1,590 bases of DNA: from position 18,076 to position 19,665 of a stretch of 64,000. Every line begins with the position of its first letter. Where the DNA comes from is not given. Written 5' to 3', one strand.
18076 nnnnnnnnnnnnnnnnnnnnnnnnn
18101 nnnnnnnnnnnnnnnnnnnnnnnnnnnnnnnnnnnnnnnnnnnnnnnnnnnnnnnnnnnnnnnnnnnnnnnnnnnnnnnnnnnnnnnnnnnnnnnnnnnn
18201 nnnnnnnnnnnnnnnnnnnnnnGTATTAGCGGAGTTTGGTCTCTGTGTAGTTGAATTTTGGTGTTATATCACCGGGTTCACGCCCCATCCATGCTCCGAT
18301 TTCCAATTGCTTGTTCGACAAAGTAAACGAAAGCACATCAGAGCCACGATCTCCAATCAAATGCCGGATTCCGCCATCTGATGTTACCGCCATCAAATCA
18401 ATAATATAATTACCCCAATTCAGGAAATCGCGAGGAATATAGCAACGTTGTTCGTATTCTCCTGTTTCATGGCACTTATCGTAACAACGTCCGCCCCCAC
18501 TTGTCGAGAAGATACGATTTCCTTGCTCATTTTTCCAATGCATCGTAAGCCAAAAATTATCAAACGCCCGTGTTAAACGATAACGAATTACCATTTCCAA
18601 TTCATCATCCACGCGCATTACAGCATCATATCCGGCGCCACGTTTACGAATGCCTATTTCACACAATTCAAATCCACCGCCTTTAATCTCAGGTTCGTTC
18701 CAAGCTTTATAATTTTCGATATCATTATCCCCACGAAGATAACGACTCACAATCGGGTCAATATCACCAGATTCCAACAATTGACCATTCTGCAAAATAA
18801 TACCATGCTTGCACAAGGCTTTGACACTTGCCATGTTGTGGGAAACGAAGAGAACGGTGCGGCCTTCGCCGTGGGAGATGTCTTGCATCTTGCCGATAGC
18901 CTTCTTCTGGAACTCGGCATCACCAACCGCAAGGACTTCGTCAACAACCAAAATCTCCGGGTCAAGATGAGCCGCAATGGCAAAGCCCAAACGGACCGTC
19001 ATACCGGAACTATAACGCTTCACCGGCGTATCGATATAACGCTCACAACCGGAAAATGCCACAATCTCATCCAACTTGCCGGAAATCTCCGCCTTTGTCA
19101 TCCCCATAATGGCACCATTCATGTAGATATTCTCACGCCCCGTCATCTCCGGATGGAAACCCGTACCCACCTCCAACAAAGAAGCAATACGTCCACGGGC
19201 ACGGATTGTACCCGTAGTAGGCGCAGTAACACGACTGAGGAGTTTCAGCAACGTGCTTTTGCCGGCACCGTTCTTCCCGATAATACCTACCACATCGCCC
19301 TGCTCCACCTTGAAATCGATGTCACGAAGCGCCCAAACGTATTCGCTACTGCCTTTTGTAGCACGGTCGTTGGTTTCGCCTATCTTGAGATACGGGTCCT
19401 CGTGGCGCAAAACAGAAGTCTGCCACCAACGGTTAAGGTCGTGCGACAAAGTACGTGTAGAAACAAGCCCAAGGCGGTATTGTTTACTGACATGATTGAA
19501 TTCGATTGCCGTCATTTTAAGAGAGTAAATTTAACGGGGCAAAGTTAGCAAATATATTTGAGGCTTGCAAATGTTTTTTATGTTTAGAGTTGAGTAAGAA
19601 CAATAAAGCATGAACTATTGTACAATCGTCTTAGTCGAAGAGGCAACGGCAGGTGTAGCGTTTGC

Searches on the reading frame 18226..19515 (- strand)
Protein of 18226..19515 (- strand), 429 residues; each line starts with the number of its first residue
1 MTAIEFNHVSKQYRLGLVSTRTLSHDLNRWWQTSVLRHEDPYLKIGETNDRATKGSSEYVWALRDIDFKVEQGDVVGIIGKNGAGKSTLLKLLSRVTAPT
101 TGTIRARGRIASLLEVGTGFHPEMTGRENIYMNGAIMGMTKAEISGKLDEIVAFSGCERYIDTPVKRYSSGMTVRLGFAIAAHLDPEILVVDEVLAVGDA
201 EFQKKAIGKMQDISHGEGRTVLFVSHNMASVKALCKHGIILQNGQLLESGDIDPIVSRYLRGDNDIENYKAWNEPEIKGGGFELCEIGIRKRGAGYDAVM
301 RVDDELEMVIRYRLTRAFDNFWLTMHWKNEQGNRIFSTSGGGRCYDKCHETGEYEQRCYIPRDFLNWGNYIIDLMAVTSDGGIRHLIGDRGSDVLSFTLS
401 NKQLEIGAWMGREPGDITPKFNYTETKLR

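Call 72: search_protein_families(library=pfam, proteins=[window:18226-19515:-], max_evalue=0.00001)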
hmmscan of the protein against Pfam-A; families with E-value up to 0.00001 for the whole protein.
window:18226-19515:- (429 aa): 1 family
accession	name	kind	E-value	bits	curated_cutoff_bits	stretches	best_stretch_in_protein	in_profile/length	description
PF00005.33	ABC_tran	-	7.9e-21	75.5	25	1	63-194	1-135/137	ABC transporter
